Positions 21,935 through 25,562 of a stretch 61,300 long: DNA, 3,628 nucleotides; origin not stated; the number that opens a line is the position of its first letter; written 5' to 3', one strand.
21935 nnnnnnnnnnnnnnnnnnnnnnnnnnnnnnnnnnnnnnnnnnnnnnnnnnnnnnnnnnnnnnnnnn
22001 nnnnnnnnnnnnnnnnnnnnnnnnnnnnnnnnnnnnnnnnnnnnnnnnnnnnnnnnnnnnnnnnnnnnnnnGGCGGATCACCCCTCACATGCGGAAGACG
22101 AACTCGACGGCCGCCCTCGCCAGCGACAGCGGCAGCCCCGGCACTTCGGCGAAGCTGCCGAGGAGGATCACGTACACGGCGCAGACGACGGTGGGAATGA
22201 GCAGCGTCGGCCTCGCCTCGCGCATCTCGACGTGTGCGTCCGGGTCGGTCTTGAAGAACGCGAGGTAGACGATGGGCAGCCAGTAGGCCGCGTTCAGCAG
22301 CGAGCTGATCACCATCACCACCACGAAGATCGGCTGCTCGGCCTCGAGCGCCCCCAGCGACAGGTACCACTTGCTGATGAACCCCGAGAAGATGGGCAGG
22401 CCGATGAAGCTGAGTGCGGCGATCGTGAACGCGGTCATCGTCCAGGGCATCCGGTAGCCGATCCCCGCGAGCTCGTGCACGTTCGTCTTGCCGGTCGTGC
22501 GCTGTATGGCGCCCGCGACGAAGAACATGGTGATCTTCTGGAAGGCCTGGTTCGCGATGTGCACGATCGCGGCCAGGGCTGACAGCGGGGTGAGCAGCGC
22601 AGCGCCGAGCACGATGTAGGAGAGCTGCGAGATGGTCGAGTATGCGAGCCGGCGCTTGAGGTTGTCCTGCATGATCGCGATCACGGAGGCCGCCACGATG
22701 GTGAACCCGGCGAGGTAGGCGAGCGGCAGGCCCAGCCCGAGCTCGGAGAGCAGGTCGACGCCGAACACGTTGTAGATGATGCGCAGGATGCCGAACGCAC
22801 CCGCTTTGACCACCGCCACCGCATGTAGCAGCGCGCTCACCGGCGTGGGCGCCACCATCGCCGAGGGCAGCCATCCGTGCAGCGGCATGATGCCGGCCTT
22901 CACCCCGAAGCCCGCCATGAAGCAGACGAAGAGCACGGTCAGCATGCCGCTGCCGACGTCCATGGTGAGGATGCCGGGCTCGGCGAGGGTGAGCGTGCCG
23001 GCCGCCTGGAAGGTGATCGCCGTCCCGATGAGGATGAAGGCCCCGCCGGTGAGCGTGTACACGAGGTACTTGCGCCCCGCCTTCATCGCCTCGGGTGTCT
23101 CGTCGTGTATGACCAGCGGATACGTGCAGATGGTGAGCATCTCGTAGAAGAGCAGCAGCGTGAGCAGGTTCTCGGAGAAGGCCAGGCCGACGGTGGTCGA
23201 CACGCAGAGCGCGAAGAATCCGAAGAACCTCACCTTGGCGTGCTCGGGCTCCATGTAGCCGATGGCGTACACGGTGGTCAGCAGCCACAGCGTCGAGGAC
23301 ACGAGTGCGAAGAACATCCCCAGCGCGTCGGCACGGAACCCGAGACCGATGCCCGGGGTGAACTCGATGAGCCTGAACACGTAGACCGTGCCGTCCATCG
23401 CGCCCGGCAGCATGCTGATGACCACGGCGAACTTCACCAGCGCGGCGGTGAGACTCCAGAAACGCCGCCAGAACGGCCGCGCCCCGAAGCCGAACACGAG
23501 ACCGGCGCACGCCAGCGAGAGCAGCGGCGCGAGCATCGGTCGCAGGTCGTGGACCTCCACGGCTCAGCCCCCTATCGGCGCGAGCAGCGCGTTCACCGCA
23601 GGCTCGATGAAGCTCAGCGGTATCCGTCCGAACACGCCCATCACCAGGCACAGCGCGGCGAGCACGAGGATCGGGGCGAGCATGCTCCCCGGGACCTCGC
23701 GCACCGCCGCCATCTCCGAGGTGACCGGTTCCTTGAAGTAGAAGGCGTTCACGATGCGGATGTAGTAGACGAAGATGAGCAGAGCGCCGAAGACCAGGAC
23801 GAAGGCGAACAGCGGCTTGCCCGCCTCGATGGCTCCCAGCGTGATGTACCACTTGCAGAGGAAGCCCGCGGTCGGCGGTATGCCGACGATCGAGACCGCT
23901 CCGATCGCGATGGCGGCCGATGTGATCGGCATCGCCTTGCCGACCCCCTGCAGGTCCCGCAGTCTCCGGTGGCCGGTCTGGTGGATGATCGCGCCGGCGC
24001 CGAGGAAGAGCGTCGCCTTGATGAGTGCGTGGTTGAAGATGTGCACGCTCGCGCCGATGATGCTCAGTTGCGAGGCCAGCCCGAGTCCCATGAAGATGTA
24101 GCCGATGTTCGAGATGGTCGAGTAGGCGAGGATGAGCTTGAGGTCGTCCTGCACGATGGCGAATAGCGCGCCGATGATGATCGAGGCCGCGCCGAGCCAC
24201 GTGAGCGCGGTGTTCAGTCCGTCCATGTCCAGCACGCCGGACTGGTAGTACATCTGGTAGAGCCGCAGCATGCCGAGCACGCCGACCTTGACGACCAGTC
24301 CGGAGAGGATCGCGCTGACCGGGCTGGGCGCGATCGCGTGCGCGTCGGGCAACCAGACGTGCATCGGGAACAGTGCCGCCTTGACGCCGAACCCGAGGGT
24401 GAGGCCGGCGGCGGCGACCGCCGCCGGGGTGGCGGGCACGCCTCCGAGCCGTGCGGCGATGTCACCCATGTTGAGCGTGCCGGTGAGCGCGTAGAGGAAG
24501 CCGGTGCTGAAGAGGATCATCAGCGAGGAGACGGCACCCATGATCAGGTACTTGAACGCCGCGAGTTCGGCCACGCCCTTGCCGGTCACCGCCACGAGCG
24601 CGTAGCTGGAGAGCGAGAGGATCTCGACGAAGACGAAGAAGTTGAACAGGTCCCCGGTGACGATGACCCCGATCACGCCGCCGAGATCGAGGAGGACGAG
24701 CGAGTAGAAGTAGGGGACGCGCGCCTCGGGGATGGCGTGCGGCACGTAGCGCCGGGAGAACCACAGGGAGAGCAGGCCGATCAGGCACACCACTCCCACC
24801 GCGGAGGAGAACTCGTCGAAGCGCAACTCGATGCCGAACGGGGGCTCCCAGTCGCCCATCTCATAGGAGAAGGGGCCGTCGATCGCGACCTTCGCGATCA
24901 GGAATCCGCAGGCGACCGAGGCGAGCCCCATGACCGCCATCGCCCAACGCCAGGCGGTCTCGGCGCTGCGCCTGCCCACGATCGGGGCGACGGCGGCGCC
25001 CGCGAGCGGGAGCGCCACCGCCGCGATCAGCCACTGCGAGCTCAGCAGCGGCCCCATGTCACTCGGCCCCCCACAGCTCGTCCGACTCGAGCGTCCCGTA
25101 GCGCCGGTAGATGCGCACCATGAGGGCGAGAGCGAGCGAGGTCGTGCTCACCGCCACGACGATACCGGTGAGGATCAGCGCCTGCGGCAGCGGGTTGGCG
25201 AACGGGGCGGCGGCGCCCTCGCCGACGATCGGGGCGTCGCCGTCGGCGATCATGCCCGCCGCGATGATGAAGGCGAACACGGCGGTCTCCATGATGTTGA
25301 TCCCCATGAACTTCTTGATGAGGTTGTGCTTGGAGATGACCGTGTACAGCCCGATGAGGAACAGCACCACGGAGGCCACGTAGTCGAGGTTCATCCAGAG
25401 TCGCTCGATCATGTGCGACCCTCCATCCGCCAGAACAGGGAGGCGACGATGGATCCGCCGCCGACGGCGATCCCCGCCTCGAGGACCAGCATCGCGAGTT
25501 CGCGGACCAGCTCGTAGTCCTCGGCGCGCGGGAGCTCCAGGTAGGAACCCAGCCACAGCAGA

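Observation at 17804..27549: Redox-module-free Mrp-type operon with Mbh-like gene order, split MrpA and four antiporter-like subunits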

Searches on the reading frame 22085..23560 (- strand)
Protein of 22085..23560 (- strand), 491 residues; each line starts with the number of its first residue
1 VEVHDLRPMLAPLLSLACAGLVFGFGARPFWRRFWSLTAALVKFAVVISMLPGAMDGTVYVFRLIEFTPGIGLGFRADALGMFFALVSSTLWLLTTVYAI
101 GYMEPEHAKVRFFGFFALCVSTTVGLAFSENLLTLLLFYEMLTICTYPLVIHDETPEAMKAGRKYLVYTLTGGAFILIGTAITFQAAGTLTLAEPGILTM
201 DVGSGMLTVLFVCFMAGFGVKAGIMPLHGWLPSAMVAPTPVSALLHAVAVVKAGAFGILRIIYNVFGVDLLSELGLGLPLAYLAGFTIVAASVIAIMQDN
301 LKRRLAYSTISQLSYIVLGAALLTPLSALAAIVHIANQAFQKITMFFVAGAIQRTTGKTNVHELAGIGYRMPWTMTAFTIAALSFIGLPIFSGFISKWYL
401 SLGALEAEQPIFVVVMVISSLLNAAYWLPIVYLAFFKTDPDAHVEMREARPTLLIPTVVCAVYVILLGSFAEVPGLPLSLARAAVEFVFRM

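Call 5: search_protein_families(library=pfam, proteins=[window:22085-23560:-], max_evalue=0.01)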
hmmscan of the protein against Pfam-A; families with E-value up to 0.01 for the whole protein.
window:22085-23560:- (491 aa): 2 families
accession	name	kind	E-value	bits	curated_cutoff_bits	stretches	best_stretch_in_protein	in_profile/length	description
PF00361.26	Proton_antipo_M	-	2.4e-53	181.7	21.5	1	129-422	1-293/294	NADH:quinone oxidoreductase/Mrp antiporter, TM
PF00662.26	Proton_antipo_N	-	1e-06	29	24.5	1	71-113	9-51/51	NADH-Ubiquinone oxidoreductase (complex I), chain 5 N-terminus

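Call 6: search_protein_families(library=ncbifam, proteins=[window:22085-23560:-], max_evalue=0.01)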
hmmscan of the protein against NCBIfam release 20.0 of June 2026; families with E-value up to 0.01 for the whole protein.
window:22085-23560:- (491 aa): 75 families (the best 25 are shown)
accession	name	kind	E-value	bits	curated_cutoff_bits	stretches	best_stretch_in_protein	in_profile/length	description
NF006236.0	PRK08375.1-1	equivalog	1.4e-164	548.6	663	1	3-472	4-482/493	putative monovalent cation/H+ antiporter subunit D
NF005561.0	PRK07234.1-1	equivalog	2.3e-161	538.4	718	1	2-442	3-446/569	putative monovalent cation/H+ antiporter subunit D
NF005140.0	PRK06589.1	equivalog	4.6e-102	342.3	470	1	22-471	27-477/489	putative monovalent cation/H+ antiporter subunit D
NF006419.0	PRK08668.1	equivalog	7.2e-66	223.2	617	1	42-469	35-465/613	NADH dehydrogenase subunit M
NF005097.0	PRK06525.1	equivalog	2.6e-65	221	430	1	34-465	30-468/480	hydrogenase 4 subunit D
NF009287.0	PRK12647.1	equivalog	5.6e-62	210.4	937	1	40-474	36-470/773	putative monovalent cation/H+ antiporter subunit A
NF009288.0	PRK12648.1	equivalog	1.1e-60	205.8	1104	1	36-473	32-473/954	monovalent cation/H+ antiporter subunit A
NF005141.0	PRK06590.1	equivalog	1.6e-60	205.8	556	1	11-472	11-469/615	NADH-quinone oxidoreductase subunit L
NF009305.0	PRK12662.1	equivalog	2.9e-59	201.1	700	1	30-474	27-475/492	putative monovalent cation/H+ antiporter subunit D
NF006240.0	PRK08376.1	subfamily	6.3e-59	200.3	662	1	72-472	83-493/521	putative monovalent cation/H+ antiporter subunit D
NF009290.0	PRK12650.1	equivalog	8.1e-58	196.1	980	1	35-484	30-485/966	DUF4040 family protein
TIGR01974.1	NDH_I_L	subfamily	2.3e-57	195.3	407.5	1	40-472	41-480/630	NADH-quinone oxidoreductase subunit L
NF006241.0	PRK08377.1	equivalog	1.3e-56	192.6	645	1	66-470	65-462/494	NADH dehydrogenase subunit N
NF009306.0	PRK12663.1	equivalog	1.5e-56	192.2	542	1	13-473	11-469/498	Na+/H+ antiporter subunit D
NF005086.0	PRK06521.1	equivalog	1.6e-56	192.1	667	1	11-423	13-443/669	hydrogenase 4 subunit B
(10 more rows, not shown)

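Call 24: search_solved_structures(query=window:22085-23560:-, max_evalue=1e-30)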
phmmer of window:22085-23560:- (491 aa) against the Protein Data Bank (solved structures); distinct sequences matched with E-value up to 1e-30: 16.
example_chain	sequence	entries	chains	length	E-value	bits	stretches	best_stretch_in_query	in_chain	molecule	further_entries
6cfw_H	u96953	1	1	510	3.3e-46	161.5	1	70-471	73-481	Monovalent cation/H+ antiporter subunit D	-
6u8y_H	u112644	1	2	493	4.1e-42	148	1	68-469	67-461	NADH dehydrogenase subunit N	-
7qru_D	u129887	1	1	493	1.9e-40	142.5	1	45-476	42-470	Na+/H+ antiporter subunit D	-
6hum_F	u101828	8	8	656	4.7e-37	131.3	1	54-435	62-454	NADH dehydrogenase subunit 5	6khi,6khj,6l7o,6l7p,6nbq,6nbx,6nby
7zm7_5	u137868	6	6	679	8.5e-34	120.6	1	56-438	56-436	NADH-ubiquinone oxidoreductase chain 5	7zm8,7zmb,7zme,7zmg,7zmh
9grx_F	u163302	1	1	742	2.5e-33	119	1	8-435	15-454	NAD(P)H-quinone oxidoreductase subunit 5, chloroplastic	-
6z16_A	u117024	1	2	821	4.3e-33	118.3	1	64-472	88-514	Multisubunit Na+/H+ antiporter, A subunit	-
4he8_L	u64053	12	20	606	5.4e-33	117.9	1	9-477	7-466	NADH-quinone oxidoreductase subunit 12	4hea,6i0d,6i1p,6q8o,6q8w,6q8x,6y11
8e9g_L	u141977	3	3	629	5.7e-33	117.9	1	31-473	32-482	NADH-quinone oxidoreductase, L subunit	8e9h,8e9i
7d3u_A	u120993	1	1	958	6e-33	117.8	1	62-407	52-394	Monovalent Na+/H+ antiporter subunit A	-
7qru_A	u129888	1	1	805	2.7e-32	115.7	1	27-473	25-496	Na+/H+ antiporter subunit A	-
6u8y_X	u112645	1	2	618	1.5e-31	113.2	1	42-476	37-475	NADH dehydrogenase subunit M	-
3rko_L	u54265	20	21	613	1.5e-31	113.2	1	71-469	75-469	NADH-QUINONE OXIDOREDUCTASE SUBUNIT L | Proton-translocating NADH-quinone oxidoreductase, chain L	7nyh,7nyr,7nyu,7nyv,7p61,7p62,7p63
7z7r_L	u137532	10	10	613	1.7e-31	113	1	71-468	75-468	NADH dehydrogenase subunit L | NADH-quinone oxidoreductase subunit L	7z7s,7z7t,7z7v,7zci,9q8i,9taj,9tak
6gcs_5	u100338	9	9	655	2.5e-31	112.4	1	70-468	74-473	ND5 SUBUNIT (NU5M) | Subunit NU5M of NADH:Ubiquinone Oxidoreductase (Complex I) | NADH-ubiquinone oxidoreductase chain 5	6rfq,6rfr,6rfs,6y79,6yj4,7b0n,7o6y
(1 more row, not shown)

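Call 41: find_homologous_proteins(query=window:22085-23560:-)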
Query window:22085-23560:- (491 aa): 8000 proteins with E <= 0.001 among 8000 candidates; the best 120 are listed.
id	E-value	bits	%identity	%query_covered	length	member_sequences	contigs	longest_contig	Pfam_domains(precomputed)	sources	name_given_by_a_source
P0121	0.0e+0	1055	100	100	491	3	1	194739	PF00662.27,PF00361.26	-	-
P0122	2.9e-254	862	80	100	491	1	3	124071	PF00662.27,PF00361.26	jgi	-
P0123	9.0e-246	834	78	100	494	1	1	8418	PF00662.27,PF00361.26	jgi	jgi:multicomponent Na+:H+ antiporter subunit D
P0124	6.1e-245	832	78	100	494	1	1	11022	PF00662.27,PF00361.26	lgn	-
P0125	1.3e-243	827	77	99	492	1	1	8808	PF00662.27,PF00361.26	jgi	jgi:multicomponent Na+:H+ antiporter subunit D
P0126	2.2e-241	820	77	100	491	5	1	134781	PF00662.27,PF00361.26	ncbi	-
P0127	5.0e-241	819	77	100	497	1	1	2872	PF00662.27,PF00361.26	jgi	jgi:multicomponent Na+:H+ antiporter subunit D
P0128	2.6e-240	816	78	100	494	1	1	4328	PF00662.27,PF00361.26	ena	-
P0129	2.3e-239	813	77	100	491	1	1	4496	PF00662.27,PF00361.26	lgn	-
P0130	4.2e-239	812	76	100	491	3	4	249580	PF00662.27,PF00361.26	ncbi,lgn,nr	ncbi:MAG: monovalent cation/H+ antiporter subunit D family protein [Anaerosomatales bacterium]|nr:mo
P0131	8.2e-239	812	77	100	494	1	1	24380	PF00662.27,PF00361.26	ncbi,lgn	-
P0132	2.4e-238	810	76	100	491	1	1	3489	PF00662.27,PF00361.26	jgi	jgi:multicomponent Na+:H+ antiporter subunit D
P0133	2.6e-238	810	76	100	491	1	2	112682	PF00662.27,PF00361.26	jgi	-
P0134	2.2e-237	807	75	100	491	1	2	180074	PF00662.27,PF00361.26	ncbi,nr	ncbi:MAG: monovalent cation/H+ antiporter subunit D family protein [Coriobacteriia bacterium]|nr:mon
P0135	3.8e-237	806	75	100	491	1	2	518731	PF00662.27,PF00361.26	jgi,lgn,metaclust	metaclust:\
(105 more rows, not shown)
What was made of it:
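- Tried and rejected: Homologue search with D2 (call 41): the 120 listed hits are all orthologues of 71% identity or more.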

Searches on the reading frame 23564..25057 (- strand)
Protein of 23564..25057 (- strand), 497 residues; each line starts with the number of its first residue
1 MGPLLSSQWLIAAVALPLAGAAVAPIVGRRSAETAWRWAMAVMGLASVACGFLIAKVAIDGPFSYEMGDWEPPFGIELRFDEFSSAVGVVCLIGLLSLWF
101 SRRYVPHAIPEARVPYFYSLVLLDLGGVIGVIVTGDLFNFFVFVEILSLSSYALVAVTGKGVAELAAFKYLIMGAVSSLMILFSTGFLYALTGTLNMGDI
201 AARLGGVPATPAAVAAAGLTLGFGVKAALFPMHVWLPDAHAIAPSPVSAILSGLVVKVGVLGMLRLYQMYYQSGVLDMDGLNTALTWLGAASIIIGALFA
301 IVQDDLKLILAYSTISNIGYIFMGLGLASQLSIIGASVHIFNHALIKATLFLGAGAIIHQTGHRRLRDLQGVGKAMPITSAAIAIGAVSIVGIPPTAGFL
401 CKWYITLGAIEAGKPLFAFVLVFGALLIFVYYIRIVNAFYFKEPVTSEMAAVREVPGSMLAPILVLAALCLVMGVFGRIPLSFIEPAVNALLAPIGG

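Call 5: search_protein_families(library=pfam, proteins=[window:23564-25057:-], max_evalue=0.01)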
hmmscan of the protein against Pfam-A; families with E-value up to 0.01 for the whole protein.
window:23564-25057:- (497 aa): 2 families
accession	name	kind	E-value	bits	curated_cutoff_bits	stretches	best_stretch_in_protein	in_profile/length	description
PF00361.26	Proton_antipo_M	-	3.3e-65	220.6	21.5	1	135-427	2-293/294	NADH:quinone oxidoreductase/Mrp antiporter, TM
PF10125.14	NADHdeh_related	-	4.1e-07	30.1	27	1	128-220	81-173/218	NADH dehydrogenase I, subunit N related protein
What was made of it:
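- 23564..25057 (-): D1: an antiporter-like subunit (497 aa) and the true MrpD/MbhH orthologue. Proton_antipo_M, 220 bits (call 5).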

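Call 6: search_protein_families(library=ncbifam, proteins=[window:23564-25057:-], max_evalue=0.01)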
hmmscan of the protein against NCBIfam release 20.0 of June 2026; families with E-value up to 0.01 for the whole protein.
window:23564-25057:- (497 aa): 76 families (the best 25 are shown)
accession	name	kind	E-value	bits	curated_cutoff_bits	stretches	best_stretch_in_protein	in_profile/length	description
NF009305.0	PRK12662.1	equivalog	1.3e-102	344.1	700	1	7-488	3-486/492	putative monovalent cation/H+ antiporter subunit D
NF006240.0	PRK08376.1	subfamily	4.2e-91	306.4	662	1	8-492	5-508/521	putative monovalent cation/H+ antiporter subunit D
NF006419.0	PRK08668.1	equivalog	1.2e-90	305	617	1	39-485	29-475/613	NADH dehydrogenase subunit M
NF009306.0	PRK12663.1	equivalog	2.6e-87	293.7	542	1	9-493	5-483/498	Na+/H+ antiporter subunit D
NF006241.0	PRK08377.1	equivalog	1.2e-85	288.4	645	1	13-479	8-465/494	NADH dehydrogenase subunit N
NF005818.0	PRK07691.1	equivalog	6e-85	286.1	586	1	9-494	5-486/496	Na+/H+ antiporter subunit D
NF005086.0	PRK06521.1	equivalog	1.1e-77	262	667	1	7-492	5-507/669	hydrogenase 4 subunit B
NF009308.0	PRK12665.1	equivalog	7.7e-77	259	585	1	12-440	11-438/531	Na+/H+ antiporter subunit D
NF006236.0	PRK08375.1-1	equivalog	2.1e-73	248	663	1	6-485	6-489/493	putative monovalent cation/H+ antiporter subunit D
TIGR01972.1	NDH_I_M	subfamily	1.9e-70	237.9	263.8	1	13-493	4-484/486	NADH-quinone oxidoreductase subunit M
TIGR00944.1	2a6301s04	subfamily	5.5e-70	236.9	692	1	10-474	3-459/463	multicomponent K+/H+ antiporter, MrpD/PhaD subunit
NF009288.0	PRK12648.1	equivalog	5.6e-69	233.2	1104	1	10-486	3-481/954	monovalent cation/H+ antiporter subunit A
NF006238.0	PRK08375.1-4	equivalog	6.4e-68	229.8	626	1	7-448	3-437/531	putative monovalent cation/H+ antiporter subunit D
TIGR01770.1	NDH_I_N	subfamily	1.2e-66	225.7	332.6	1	78-476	67-467/472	NADH-quinone oxidoreductase subunit NuoN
NF009309.0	PRK12666.1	equivalog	2.6e-66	224.4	476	1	7-493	5-507/529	monovalent cation/H+ antiporter subunit D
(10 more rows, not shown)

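Call 23: search_solved_structures(query=window:23564-25057:-, max_evalue=1e-30)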
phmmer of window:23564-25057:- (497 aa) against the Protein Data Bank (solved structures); distinct sequences matched with E-value up to 1e-30: 22.
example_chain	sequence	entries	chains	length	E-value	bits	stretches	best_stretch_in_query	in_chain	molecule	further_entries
6cfw_H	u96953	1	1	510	7.4e-71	243.3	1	9-477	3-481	Monovalent cation/H+ antiporter subunit D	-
7qru_D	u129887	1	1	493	1.3e-61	212.7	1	40-477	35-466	Na+/H+ antiporter subunit D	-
6u8y_H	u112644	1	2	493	1.6e-60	209.1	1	10-477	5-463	NADH dehydrogenase subunit N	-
6z16_D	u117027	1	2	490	5.8e-60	207.3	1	11-494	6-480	Multisubunit Na+/H+ antiporter, D subunit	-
6u8y_X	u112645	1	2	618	8.4e-50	173.8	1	117-476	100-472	NADH dehydrogenase subunit M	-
7d3u_D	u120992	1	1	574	9.6e-47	163.7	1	12-449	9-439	Monovalent Na+/H+ antiporter subunit D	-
6tjv_D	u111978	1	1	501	1.2e-40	143.6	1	12-475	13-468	NADH dehydrogenase subunit 4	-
7d3u_A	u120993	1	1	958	1e-39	140.6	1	12-491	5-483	Monovalent Na+/H+ antiporter subunit A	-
6hum_F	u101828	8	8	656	4.6e-39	138.4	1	1-477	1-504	NADH dehydrogenase subunit 5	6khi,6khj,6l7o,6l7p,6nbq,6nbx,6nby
7p61_M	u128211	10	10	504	1.2e-35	127.1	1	69-486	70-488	NADH dehydrogenase I subunit M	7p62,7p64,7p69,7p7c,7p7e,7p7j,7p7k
3rko_M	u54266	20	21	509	1.2e-35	127.1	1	69-486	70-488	NADH-QUINONE OXIDOREDUCTASE SUBUNIT M | NADH dehydrogenase I subunit M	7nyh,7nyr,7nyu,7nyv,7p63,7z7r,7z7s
7qru_A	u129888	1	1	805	1.5e-35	126.8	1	61-493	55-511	Na+/H+ antiporter subunit A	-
7ar7_N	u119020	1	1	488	2.8e-35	125.9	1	117-447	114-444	NADH-ubiquinone oxidoreductase chain 2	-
7a23_I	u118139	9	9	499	3e-35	125.8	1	117-447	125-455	Nad2m | NADH-ubiquinone oxidoreductase chain 2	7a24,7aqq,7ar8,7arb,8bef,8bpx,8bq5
8e73_2M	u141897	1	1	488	3.5e-34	122.3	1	117-447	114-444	Nad2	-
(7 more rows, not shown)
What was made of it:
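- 23564..25057 (-): Best PDB hits are MbhH at 243 bits and MrpD at 207-213 bits (call 23).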

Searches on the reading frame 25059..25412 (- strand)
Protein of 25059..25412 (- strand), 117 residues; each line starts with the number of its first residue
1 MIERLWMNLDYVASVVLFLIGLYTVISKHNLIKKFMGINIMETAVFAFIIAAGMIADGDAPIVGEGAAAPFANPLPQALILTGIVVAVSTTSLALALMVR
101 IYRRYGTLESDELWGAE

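Call 5: search_protein_families(library=pfam, proteins=[window:25059-25412:-], max_evalue=0.01)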
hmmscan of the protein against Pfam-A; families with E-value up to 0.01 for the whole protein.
window:25059-25412:- (117 aa): 1 family
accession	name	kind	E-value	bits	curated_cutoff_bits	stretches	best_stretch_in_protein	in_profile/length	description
PF00420.29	Oxidored_q2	-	5.9e-26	90.5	26.1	1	12-113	4-90/95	NADH-ubiquinone/plastoquinone oxidoreductase chain 4L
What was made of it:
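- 25059..25412 (-): MrpC / MbhG / NuoK-like subunit (117 aa). Pfam Oxidored_q2, 90.5 bits (call 5).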

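Call 6: search_protein_families(library=ncbifam, proteins=[window:25059-25412:-], max_evalue=0.01)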
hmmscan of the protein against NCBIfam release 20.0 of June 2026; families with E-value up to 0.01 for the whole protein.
window:25059-25412:- (117 aa): 24 families
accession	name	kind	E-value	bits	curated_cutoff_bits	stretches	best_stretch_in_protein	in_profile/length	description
NF005621.0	PRK07375.1-6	equivalog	4e-35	120.3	126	1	1-113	1-113/120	putative monovalent cation/H+ antiporter subunit C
NF005624.0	PRK07375.2-3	equivalog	1.7e-26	92.4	95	1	8-107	5-103/105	cation:proton antiporter subunit C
NF005619.0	PRK07375.1-4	equivalog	9.5e-22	77.5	145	1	8-112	3-106/111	Na+/H+ antiporter subunit C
NF006372.0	PRK08600.1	equivalog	7.5e-20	71.1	127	1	13-114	8-107/113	Na(+)/H(+) antiporter subunit C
NF006250.0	PRK08388.1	equivalog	1.1e-19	71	137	1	8-112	3-113/119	putative monovalent cation/H+ antiporter subunit C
NF005620.0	PRK07375.1-5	equivalog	3.9e-19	68.8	91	1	14-113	8-107/113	putative monovalent cation/H+ antiporter subunit C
NF009301.0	PRK12658.1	equivalog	5.7e-19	68.1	156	1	16-117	11-114/125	Na+/H+ antiporter subunit C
NF005623.0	PRK07375.2-2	equivalog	1.8e-18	66.5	81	1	13-103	5-92/93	putative monovalent cation/H+ antiporter subunit C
NF005618.0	PRK07375.1-3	equivalog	3.2e-17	62.8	107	1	11-113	9-115/119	putative monovalent cation/H+ antiporter subunit C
NF009303.0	PRK12660.1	subfamily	9.6e-16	57.7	132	1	16-115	11-109/114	putative monovalent cation/H+ antiporter subunit C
NF009304.0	PRK12661.1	equivalog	1.1e-15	57.8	152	2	60-113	82-135/140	putative monovalent cation/H+ antiporter subunit C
TIGR00941.1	2a6301s03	subfamily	8.8e-15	55.2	161.2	1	14-107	9-100/104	multicomponent Na+:H+ antiporter, MnhC subunit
NF009302.0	PRK12659.1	equivalog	9.5e-15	54.5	154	1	15-113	10-110/117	Na+/H+ antiporter subunit C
NF005929.0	PRK07946.1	equivalog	3.6e-14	52.9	157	1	12-105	9-101/204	Na(+)/H(+) antiporter subunit C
NF006573.0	PRK09094.1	equivalog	5.6e-14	52.1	105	1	15-107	10-104/114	Na+/H+ antiporter subunit C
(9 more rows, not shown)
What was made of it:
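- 25059..25412 (-): NCBIfam MrpC models (call 6).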
